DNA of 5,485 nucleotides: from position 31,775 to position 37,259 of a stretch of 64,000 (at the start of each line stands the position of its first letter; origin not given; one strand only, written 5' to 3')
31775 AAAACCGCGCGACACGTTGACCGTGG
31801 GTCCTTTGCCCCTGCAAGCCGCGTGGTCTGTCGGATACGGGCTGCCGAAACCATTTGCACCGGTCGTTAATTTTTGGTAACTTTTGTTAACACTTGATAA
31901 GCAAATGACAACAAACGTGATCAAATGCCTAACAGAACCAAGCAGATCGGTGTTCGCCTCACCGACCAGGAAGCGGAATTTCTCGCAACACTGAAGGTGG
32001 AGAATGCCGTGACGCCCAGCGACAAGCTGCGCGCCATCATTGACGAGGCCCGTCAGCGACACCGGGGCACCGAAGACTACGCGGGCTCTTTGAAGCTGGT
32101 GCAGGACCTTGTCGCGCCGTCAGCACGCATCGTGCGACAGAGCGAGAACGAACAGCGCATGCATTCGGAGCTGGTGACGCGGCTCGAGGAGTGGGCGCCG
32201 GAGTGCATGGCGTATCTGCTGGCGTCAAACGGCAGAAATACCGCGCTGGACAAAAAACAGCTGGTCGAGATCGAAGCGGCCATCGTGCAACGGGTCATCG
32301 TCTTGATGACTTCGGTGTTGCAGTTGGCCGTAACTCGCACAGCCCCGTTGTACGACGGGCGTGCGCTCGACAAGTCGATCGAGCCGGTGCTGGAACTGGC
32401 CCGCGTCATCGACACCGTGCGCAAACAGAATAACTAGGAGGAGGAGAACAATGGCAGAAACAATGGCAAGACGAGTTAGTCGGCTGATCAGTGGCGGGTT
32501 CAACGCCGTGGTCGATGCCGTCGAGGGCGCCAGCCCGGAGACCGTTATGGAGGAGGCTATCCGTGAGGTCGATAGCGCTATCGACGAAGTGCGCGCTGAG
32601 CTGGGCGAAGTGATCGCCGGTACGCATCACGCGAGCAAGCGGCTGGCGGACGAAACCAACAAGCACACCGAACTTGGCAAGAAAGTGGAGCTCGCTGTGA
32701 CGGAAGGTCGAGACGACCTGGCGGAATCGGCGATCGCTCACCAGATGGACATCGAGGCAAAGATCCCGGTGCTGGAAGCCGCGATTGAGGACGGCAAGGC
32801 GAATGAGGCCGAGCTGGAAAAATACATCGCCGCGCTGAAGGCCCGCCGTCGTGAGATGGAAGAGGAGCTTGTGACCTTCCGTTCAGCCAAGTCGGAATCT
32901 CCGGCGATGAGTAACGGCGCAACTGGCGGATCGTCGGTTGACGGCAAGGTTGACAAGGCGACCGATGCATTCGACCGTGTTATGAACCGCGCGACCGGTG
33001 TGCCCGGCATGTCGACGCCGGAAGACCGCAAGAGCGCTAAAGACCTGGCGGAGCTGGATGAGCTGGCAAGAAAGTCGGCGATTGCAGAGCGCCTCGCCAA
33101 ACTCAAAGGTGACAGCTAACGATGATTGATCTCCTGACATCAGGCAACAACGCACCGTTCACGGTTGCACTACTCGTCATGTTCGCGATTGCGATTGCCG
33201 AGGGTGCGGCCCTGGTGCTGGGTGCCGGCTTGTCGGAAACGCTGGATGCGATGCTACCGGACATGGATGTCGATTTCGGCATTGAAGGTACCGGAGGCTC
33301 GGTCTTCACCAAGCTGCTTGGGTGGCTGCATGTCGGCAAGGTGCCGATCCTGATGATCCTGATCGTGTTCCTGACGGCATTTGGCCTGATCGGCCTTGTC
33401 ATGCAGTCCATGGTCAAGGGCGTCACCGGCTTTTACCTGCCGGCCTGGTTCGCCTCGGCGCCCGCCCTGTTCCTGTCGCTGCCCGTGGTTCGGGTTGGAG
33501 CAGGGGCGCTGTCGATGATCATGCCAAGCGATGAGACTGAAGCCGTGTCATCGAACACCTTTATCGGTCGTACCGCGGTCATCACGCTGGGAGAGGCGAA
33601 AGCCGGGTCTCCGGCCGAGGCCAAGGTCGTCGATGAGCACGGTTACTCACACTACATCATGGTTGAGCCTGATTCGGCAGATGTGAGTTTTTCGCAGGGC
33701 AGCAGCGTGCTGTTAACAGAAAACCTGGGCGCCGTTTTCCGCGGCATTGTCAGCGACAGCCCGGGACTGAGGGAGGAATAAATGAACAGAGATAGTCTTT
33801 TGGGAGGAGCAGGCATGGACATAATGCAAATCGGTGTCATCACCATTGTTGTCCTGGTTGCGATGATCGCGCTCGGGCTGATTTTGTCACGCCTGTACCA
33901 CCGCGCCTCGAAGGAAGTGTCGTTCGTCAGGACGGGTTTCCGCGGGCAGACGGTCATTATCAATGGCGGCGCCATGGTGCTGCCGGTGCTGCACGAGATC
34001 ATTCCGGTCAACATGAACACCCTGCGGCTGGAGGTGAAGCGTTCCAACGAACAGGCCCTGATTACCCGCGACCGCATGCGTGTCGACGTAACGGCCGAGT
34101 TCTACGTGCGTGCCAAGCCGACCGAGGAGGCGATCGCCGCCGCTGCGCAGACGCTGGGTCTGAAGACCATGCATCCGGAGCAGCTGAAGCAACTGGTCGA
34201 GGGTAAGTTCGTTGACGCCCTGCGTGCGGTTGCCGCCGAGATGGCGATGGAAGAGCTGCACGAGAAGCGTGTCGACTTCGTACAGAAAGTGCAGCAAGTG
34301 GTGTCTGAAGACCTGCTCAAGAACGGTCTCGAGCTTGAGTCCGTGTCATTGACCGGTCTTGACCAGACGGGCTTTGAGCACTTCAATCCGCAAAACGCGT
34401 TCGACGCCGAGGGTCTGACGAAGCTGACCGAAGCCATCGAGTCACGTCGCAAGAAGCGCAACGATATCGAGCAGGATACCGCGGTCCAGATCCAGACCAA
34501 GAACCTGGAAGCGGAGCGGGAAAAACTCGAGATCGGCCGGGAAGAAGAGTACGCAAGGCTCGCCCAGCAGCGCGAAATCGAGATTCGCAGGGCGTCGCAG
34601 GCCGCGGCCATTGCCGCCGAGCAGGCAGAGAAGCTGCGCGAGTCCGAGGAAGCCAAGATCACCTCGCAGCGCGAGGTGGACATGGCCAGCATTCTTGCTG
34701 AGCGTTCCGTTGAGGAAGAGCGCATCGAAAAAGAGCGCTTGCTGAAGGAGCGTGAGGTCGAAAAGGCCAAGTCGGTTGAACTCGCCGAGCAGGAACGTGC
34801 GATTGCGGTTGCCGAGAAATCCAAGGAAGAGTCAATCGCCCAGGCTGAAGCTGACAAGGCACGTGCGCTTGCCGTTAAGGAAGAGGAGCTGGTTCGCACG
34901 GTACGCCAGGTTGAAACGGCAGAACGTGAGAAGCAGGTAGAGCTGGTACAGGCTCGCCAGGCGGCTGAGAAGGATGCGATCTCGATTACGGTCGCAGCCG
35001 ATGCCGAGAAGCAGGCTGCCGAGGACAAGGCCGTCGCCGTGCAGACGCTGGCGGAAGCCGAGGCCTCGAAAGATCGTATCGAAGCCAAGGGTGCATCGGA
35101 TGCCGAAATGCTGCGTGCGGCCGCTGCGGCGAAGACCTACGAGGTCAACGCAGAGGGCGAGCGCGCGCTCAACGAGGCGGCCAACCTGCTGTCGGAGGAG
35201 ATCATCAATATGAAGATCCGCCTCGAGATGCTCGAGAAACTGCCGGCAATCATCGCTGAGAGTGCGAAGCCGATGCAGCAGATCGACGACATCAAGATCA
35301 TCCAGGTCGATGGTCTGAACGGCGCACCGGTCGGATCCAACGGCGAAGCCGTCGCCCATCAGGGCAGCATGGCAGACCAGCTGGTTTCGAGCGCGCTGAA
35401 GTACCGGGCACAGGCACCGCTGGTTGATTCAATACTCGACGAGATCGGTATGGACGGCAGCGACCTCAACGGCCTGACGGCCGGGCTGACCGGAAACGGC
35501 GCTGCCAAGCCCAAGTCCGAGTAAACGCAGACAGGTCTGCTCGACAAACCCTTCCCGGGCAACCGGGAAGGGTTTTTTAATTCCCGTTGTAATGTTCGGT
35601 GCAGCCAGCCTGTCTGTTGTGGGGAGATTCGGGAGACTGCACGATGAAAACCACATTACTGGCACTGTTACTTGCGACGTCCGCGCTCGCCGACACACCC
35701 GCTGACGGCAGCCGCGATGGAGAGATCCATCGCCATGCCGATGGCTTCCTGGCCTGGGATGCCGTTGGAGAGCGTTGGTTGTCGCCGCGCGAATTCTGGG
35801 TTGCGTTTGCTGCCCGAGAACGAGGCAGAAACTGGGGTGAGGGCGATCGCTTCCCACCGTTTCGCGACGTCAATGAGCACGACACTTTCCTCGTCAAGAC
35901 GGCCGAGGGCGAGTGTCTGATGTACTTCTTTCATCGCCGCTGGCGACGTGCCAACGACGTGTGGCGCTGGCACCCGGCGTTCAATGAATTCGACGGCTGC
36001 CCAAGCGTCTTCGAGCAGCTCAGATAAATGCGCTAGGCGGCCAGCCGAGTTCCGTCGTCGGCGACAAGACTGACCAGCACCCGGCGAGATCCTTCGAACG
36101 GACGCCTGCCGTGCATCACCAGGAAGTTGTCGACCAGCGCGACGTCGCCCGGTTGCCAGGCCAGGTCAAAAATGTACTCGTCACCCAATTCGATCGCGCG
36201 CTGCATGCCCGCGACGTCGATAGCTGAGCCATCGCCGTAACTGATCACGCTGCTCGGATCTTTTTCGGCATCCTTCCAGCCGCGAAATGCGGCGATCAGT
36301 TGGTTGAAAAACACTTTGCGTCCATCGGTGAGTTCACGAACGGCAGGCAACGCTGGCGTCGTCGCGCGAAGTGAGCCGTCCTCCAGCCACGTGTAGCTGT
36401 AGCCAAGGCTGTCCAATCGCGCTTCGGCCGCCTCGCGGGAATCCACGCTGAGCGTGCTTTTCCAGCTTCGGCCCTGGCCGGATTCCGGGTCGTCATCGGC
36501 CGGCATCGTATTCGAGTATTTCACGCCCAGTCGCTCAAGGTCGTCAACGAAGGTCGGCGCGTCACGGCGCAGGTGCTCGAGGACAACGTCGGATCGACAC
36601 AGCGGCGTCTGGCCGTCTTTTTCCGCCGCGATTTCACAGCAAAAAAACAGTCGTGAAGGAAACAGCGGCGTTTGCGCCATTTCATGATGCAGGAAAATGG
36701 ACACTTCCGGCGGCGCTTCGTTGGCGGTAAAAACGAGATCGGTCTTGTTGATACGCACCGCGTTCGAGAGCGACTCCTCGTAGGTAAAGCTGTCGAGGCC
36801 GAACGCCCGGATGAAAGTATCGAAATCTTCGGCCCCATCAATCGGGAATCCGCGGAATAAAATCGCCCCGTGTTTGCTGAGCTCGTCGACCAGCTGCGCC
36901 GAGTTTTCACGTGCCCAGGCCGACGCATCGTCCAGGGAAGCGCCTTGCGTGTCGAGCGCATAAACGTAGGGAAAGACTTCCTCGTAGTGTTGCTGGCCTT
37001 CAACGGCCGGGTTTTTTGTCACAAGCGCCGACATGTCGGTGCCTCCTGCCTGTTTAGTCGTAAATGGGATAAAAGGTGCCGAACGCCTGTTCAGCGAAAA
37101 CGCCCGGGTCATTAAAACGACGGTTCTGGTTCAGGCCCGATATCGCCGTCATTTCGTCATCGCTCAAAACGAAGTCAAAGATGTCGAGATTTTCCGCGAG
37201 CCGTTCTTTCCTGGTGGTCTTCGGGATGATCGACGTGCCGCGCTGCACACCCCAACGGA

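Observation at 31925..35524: Four-gene membrane-stress operon (RHH-like protein, PspA, YqiJ/NfeD-like protein, flotillin) with no PspF/PspBC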

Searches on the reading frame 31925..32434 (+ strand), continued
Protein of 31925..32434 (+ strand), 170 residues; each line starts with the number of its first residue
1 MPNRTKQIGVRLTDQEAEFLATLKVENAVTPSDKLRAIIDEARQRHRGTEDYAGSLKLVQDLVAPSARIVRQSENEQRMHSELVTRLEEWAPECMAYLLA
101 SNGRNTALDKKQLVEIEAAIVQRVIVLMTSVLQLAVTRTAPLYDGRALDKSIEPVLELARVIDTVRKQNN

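Call 91: search_protein_families(library=pfam, proteins=[L040:5506-6111:+, L040:6301-7635:+, L040:7807-8181:+, L032:6521-8410:+, L032:5821-6135:+, L032:5793-6464:-], max_evalue=0.01)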
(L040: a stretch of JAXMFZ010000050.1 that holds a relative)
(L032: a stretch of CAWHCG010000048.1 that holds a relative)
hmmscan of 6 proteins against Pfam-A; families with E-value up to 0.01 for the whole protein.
L040:5506-6111:+ (202 aa): 2 families
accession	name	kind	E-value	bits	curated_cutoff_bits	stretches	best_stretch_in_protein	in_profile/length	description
PF03811.18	Zn_ribbon_InsA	-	5.5e-09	36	26.1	1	71-99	5-33/35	InsA N-terminal domain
PF12759.13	HTH_Tnp_IS1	-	9.2e-09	35.2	24.9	1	112-140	2-30/46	InsA C-terminal domain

L040:6301-7635:+ (445 aa): 2 families
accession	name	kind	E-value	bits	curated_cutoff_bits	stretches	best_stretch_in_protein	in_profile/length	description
PF01979.26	Amidohydro_1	-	1.6e-35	123.5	25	1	81-439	1-344/345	Amidohydrolase family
PF07969.17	Amidohydro_3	-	3.2e-13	50.4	29.7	2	205-417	221-449/472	Amidohydrolase family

L040:7807-8181:+ (125 aa): 0 families

L032:6521-8410:+ (630 aa): 1 family
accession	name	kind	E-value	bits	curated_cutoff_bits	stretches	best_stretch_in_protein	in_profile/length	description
PF19795.4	DUF6279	-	2.5e-28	99.8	27.7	1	375-569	2-195/195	Family of unknown function (DUF6279)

L032:5821-6135:+ (105 aa): 0 families

L032:5793-6464:- (223 aa): 1 family
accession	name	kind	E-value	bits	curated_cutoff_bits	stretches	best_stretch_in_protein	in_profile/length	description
PF05685.18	Uma2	-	4.5e-32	111.3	27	1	50-218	2-172/172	Putative restriction endonuclease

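Call 93: search_protein_families(library=padloc, proteins=[window:31925-32434:+], max_evalue=0.01)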
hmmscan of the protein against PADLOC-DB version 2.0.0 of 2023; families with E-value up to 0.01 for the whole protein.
window:31925-32434:+ (170 aa): 0 families

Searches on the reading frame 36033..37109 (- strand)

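Call 83: search_protein_families(library=pfam, proteins=[window:36033-37109:-])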
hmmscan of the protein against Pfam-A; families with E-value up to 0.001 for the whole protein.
window:36033-37109:- (358 aa): 1 family
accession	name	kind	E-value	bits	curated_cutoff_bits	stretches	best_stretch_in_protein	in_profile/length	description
PF02668.22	TauD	-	1.3e-31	111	27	1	50-346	7-264/267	Taurine catabolism dioxygenase TauD, TfdA family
